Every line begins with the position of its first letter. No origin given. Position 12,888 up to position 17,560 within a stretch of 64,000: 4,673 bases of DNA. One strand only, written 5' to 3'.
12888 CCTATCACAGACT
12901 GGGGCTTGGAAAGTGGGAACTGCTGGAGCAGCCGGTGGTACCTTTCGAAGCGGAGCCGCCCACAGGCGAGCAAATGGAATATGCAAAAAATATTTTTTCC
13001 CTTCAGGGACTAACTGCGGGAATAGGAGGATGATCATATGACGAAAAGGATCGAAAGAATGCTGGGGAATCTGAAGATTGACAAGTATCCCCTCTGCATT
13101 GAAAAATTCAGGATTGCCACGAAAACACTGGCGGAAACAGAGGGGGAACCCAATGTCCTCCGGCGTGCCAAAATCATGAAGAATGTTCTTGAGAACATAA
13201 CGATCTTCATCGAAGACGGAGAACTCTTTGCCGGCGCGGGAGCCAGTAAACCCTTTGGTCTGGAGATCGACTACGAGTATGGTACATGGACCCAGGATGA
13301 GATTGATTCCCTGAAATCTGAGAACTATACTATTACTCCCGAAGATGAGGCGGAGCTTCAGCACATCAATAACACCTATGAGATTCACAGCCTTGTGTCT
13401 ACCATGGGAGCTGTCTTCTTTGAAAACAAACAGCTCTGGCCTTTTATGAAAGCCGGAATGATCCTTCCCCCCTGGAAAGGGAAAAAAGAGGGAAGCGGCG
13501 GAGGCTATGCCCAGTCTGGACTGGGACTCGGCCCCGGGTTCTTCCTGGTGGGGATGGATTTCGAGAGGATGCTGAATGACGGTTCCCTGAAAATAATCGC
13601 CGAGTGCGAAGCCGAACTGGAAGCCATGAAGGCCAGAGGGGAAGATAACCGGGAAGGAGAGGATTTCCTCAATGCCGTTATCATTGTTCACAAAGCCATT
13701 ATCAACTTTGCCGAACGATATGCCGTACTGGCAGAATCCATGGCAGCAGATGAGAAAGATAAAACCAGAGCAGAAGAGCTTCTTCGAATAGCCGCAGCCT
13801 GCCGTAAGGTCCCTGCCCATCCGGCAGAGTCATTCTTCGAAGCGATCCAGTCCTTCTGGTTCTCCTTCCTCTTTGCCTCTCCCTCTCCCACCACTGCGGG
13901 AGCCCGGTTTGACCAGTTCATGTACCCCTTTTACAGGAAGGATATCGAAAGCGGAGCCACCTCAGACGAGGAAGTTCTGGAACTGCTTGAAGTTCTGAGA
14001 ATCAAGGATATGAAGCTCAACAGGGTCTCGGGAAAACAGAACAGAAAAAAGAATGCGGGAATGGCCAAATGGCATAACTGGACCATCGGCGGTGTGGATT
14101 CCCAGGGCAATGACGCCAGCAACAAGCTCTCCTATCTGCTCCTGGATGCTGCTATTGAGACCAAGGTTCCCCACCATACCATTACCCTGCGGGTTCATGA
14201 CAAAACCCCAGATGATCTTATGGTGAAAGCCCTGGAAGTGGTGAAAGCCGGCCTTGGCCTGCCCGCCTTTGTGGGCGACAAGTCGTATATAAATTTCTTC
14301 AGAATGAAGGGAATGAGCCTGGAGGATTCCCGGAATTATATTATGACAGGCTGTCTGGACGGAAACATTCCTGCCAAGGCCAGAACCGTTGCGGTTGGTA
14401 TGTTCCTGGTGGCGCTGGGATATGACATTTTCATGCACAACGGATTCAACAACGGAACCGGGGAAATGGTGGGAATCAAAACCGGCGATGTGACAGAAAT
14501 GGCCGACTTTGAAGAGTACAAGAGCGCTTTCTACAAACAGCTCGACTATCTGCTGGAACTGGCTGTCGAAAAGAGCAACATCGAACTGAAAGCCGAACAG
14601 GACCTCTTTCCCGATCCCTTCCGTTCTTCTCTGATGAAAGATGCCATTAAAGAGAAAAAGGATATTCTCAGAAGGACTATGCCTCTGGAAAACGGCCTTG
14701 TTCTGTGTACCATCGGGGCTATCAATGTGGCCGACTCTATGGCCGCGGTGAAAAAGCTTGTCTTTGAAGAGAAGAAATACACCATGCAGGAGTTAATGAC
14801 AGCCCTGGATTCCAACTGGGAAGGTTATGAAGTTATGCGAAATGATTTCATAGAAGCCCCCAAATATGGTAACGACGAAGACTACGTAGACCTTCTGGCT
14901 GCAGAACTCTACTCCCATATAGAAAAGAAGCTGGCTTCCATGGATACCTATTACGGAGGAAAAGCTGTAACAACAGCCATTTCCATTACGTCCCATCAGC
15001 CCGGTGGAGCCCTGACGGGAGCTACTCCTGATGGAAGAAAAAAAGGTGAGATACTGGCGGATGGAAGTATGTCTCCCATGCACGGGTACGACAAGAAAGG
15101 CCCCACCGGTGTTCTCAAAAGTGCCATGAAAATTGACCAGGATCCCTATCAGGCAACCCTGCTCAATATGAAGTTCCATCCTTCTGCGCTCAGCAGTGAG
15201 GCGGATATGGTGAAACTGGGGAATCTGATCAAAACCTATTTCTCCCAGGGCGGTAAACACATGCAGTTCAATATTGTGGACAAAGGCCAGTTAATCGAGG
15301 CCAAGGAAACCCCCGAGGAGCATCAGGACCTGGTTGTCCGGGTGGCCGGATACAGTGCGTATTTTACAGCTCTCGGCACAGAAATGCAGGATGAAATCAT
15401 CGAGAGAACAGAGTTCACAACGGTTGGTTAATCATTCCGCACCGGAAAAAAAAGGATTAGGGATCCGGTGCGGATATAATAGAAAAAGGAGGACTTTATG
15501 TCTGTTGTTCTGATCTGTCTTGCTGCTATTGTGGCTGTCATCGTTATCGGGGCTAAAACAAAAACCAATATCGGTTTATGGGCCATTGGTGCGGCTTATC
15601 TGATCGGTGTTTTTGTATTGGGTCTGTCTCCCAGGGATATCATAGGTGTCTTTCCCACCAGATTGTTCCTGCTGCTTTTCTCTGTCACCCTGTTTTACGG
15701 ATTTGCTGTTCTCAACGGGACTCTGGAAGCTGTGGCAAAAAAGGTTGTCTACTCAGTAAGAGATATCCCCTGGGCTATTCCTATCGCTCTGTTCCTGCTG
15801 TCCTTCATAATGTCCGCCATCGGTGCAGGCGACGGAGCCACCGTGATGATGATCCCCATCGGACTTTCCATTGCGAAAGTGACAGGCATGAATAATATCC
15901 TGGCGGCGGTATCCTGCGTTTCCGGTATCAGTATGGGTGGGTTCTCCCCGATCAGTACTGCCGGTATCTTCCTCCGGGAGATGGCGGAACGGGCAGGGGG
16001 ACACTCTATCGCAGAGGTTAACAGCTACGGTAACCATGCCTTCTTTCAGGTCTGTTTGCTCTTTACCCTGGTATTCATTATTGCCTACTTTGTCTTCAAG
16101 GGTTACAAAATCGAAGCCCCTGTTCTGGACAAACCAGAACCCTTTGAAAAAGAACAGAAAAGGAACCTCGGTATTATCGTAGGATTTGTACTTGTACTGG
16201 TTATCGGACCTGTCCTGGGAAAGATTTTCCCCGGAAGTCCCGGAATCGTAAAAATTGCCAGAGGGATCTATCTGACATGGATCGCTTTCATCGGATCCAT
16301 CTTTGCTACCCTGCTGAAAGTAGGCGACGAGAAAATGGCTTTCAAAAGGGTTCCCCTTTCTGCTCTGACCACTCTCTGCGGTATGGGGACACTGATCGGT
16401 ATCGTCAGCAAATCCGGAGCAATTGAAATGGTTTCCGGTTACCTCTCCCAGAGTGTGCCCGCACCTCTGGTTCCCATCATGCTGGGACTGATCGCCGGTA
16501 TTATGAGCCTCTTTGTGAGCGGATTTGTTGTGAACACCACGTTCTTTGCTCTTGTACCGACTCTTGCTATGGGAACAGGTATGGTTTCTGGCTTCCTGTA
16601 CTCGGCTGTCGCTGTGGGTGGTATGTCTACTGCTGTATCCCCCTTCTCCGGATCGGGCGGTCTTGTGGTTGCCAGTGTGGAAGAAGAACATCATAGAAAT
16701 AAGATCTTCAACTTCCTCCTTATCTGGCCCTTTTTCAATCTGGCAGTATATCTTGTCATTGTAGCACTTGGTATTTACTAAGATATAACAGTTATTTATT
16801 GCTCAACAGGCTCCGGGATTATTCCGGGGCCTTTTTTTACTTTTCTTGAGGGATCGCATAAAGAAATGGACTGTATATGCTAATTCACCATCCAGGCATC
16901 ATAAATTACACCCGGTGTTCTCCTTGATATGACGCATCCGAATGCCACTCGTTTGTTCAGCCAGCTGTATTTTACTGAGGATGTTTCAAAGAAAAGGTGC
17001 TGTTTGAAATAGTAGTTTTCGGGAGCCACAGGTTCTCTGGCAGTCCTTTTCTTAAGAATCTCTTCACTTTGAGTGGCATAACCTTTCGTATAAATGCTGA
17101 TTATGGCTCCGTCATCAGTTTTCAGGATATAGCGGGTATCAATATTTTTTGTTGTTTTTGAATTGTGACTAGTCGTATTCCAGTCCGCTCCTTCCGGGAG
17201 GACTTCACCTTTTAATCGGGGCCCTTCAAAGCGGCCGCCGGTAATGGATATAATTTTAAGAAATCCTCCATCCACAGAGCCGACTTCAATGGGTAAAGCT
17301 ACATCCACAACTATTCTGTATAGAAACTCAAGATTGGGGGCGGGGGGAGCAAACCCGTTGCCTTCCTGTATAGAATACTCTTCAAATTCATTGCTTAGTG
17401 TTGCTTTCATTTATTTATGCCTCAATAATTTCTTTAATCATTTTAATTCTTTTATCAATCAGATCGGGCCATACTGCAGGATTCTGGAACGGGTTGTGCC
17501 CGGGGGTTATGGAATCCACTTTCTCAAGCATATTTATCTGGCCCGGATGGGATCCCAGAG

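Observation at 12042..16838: Orphan glycyl-radical enzyme operon (activase + 797-aa GRE + dedicated permease) with a G-C-L-D thiyl loop instead of the eliminase G-C-V-E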

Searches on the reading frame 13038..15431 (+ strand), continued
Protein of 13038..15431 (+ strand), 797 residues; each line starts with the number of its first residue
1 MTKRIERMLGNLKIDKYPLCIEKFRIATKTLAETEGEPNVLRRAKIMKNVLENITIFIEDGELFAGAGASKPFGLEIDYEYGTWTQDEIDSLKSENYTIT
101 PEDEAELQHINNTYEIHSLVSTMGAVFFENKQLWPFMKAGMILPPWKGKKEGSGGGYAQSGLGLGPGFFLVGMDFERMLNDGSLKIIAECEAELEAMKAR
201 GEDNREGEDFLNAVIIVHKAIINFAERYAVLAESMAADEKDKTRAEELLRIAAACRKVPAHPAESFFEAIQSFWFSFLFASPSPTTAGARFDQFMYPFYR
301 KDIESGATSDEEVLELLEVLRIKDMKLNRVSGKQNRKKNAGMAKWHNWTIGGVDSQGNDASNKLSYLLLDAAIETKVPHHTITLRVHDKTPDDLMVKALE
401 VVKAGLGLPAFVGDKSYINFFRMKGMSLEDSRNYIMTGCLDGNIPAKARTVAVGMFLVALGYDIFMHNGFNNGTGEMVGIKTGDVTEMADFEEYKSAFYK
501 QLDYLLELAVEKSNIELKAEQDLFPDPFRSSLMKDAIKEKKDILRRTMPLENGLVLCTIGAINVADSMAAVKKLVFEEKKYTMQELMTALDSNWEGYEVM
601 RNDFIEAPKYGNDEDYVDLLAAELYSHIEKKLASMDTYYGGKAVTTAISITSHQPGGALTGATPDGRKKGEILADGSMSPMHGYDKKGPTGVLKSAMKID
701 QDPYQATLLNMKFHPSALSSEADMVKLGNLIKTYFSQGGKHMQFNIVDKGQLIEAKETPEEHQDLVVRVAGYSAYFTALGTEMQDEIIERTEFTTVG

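Call 83: search_solved_structures(query=L068:4518-5570:+, max_evalue=0.00001, show_alignments=0)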
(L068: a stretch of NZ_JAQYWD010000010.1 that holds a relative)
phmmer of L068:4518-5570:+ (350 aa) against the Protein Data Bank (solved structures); distinct sequences matched with E-value up to 0.00001: 58.
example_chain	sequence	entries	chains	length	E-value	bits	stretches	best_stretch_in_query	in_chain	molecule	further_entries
4n6d_A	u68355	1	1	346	2.3e-32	115.7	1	13-341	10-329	TRAP dicarboxylate transporter-DctP subunit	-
5im2_A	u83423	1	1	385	1.1e-17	67.4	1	29-345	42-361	Twin-arginine translocation pathway signal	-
4pgn_A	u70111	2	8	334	1.3e-17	67.2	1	34-270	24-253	Extracellular solute-binding protein, family 7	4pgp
4nap_A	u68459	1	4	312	2e-17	66.6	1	35-270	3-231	Extracellular solute-binding protein, family 7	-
4p56_A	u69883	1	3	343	3.4e-16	62.5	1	36-240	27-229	Putative extracellular solute-binding protein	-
4p9k_A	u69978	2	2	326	3.5e-15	59.2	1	50-291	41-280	TRAP dicarboxylate transporter, DctP subunit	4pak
7nqg_AAA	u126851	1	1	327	1.9e-14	56.8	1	41-272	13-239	TrapT family, dctP subunit, C4-dicarboxylate periplasmic binding protein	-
4n6k_A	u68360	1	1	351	2.3e-14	56.5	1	19-272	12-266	TRAP dicarboxylate transporter-DctP subunit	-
7nr2_AAA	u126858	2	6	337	3.1e-14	56.1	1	47-343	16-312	TRAP dicarboxylate transporter, DctP subunit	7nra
4pbq_A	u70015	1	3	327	3.5e-14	55.9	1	47-285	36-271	Putative TRAP PERIPLASMIC SOLUTE BINDING PROTEIN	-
4pdh_A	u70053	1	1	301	7.2e-14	54.9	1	51-270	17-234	TRAP dicarboxylate transporter, DctP subunit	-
8t9t_A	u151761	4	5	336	9.9e-14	54.4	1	21-269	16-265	Isethionate-binding periplasmic protein DctP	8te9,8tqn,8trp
4nn3_A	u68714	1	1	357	1.4e-13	54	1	3-272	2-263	TRAP dicarboxylate transporter, DctP subunit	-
5i5p_A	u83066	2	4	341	6.3e-13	51.8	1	46-236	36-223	TRAP TRANSPORTER SOLUTE BINDING PROTEIN | TRAP solute Binding Protein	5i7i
5iga_A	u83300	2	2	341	1.2e-11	47.6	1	46-234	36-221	TRAP TRANSPORTER SOLUTE BINDING PROTEIN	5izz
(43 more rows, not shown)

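Call 87: search_solved_structures(query=A1, max_evalue=1e-60, show_alignments=0)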
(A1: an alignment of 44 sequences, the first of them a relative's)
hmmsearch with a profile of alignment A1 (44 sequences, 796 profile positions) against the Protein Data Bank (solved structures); distinct sequences matched with E-value up to 1e-60: 31.
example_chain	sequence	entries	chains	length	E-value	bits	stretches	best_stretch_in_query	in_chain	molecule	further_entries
9f3w_A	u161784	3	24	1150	1.6e-184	618.5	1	2-794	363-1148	Choline trimethylamine-lyase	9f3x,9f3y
1r8w_A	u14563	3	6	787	3.5e-183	614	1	2-793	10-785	glycerol dehydratase | B12-independent glycerol dehydratase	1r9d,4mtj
5i2a_A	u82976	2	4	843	1.5e-176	592.1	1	3-597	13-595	Diol-dehydratase | Diol dehydratase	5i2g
7e7l_A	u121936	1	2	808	2.6e-171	574.8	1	174-794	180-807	Hydroxyphenylacetic acid decarboxylase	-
9rco_A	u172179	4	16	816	8.8e-171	573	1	2-794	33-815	Glycyl radical protein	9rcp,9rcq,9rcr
6lon_B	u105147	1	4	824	5.9e-160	537.2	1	3-794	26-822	PFL2/glycerol dehydratase family glycyl radical enzyme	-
5ymr_B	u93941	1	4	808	1.2e-159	536.2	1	173-794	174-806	Formate acetyltransferase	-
5a0z_A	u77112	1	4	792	6.3e-157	527.2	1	2-794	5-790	CHOLINE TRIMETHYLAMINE LYASE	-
5a0u_A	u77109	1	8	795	6.4e-157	527.2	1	2-794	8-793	CHOLINE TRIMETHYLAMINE LYASE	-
9ht9_A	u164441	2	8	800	1.4e-155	522.8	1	7-793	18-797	Choline trimethylamine-lyase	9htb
9r0v_A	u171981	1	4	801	1.4e-155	522.8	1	7-793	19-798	Choline trimethylamine-lyase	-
5faw_A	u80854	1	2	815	1.4e-155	522.7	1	7-793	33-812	Choline trimethylamine-lyase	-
6vue_A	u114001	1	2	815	1.5e-155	522.7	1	7-793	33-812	Choline trimethylamine-lyase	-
5fau_A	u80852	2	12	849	1.7e-155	522.5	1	7-793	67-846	Choline trimethylamine-lyase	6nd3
5fay_A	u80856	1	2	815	2e-155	522.2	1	7-793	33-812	Choline trimethylamine-lyase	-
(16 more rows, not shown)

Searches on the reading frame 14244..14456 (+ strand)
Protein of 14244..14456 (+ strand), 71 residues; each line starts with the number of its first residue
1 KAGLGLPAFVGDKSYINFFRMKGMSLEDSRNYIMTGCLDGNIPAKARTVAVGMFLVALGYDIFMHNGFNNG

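Call 36: search_solved_structures(query=window:14244-14456:+, max_evalue=1, show_alignments=5)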
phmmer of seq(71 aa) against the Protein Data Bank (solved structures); distinct sequences matched with E-value up to 1: 26.
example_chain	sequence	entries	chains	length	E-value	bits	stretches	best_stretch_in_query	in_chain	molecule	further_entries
7e7l_A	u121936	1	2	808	6.2e-07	32.8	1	3-69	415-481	Hydroxyphenylacetic acid decarboxylase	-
8yjo_A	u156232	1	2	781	4.4e-05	27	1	3-67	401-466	Probable dehydratase PflD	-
5i2a_A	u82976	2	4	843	4.5e-05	26.9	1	2-71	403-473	Diol-dehydratase | Diol dehydratase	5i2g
1r8w_A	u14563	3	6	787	5e-05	26.8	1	2-68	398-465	glycerol dehydratase | B12-independent glycerol dehydratase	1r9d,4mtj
9rco_A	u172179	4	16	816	7.4e-05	26.3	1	2-68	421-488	Glycyl radical protein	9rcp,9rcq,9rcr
8id0_A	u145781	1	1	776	0.00012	25.6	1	2-46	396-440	formate C-acetyltransferase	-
5a0z_A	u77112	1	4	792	0.00054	23.5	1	1-40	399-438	CHOLINE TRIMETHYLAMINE LYASE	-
5a0u_A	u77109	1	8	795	0.00054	23.5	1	1-40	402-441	CHOLINE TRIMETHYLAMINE LYASE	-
5faw_A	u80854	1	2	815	0.00055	23.5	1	2-40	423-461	Choline trimethylamine-lyase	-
9r0v_A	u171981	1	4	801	0.00056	23.5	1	2-40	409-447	Choline trimethylamine-lyase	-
9ht9_A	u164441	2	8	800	0.00057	23.5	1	2-40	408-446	Choline trimethylamine-lyase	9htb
6vue_A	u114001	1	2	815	0.00058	23.4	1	2-40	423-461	Choline trimethylamine-lyase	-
5fay_A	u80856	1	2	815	0.00059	23.4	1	2-40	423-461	Choline trimethylamine-lyase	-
5fau_A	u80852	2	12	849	0.00061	23.4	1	2-40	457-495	Choline trimethylamine-lyase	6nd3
7vua_A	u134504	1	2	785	0.00067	23.2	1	5-69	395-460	HplG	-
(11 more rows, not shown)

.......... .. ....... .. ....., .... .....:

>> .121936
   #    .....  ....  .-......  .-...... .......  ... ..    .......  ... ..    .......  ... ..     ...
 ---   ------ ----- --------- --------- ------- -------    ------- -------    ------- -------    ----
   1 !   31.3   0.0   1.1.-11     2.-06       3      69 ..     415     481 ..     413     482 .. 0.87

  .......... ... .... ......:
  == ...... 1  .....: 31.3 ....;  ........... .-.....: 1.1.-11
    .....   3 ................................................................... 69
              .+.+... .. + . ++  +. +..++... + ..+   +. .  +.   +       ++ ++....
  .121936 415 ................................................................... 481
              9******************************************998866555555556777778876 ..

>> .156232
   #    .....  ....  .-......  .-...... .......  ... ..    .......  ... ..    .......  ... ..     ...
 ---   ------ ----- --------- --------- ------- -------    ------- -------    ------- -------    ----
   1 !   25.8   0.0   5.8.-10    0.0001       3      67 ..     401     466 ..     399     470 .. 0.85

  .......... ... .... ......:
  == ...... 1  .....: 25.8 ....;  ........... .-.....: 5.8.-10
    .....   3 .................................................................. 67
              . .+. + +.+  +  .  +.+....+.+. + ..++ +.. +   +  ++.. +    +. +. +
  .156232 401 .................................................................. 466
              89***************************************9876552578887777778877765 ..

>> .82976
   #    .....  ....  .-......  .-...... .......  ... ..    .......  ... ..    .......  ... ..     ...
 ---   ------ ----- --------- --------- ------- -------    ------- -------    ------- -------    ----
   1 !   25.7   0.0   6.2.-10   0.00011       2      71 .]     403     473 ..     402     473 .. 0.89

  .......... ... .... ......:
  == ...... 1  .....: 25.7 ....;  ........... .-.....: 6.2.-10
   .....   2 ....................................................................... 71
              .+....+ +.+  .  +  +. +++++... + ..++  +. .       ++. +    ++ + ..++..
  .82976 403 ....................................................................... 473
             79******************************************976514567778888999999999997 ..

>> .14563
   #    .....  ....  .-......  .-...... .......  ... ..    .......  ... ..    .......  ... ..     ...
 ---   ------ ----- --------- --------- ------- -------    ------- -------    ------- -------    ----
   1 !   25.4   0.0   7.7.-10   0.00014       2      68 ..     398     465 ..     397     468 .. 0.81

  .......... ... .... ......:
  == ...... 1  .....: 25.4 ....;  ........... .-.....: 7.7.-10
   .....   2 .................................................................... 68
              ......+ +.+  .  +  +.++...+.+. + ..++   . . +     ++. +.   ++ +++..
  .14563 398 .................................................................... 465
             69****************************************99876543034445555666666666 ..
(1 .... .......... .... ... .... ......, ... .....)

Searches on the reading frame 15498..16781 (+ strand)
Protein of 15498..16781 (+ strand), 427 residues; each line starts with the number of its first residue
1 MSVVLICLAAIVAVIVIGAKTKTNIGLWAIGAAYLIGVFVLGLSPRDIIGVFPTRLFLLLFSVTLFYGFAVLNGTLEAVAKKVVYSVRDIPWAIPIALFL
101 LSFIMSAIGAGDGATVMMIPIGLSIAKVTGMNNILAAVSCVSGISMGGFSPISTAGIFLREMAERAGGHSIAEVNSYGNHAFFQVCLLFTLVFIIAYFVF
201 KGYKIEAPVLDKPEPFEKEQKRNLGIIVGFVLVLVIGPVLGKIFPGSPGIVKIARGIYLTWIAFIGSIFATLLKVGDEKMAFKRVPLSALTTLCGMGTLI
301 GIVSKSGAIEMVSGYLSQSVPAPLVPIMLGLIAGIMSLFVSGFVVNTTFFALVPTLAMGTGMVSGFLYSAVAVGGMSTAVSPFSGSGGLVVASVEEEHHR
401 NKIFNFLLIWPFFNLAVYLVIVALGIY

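Call 3: search_protein_families(library=pfam, proteins=[window:15498-16781:+])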
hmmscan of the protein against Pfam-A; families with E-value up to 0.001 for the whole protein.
window:15498-16781:+ (427 aa): 2 families
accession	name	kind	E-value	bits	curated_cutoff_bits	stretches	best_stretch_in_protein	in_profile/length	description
PF07158.17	MatC_N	-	1.4e-29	103.5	23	1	1-148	1-149/149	Dicarboxylate carrier protein MatC N-terminus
PF03600.22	CitMHS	-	2.2e-19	70.2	31.9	1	25-365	11-322/336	Citrate transporter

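Call 4: search_protein_families(library=ncbifam, proteins=[window:15498-16781:+])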
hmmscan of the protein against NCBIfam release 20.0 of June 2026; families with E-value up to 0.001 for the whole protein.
window:15498-16781:+ (427 aa): 1 family
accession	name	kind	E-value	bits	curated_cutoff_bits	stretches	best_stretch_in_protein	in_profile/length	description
TIGR00785.1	dass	subfamily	2.7e-05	23.1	198.6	1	185-374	202-388/444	DASS family sodium-coupled anion symporter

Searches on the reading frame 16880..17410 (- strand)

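Call 3: search_protein_families(library=pfam, proteins=[window:16880-17410:-])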
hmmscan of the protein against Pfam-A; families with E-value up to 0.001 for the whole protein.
window:16880-17410:- (176 aa): 1 family
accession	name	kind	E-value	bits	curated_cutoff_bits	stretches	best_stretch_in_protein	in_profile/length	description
PF11578.13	DUF3237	-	1.1e-40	139.2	24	1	25-175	1-149/149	Protein of unknown function (DUF3237)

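Call 4: search_protein_families(library=ncbifam, proteins=[window:16880-17410:-])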
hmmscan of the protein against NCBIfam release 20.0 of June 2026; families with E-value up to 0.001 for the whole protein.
window:16880-17410:- (176 aa): 3 families
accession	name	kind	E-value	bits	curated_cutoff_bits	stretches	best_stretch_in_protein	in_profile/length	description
NF002047.0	PRK00872.1-4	equivalog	1.9e-21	76.6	286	1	25-169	32-174/181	hypothetical protein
NF002045.0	PRK00872.1-1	equivalog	1.7e-20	73.2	246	1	27-173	7-150/153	hypothetical protein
NF002046.0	PRK00872.1-2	equivalog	1.4e-09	38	184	1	88-169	8-88/95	hypothetical protein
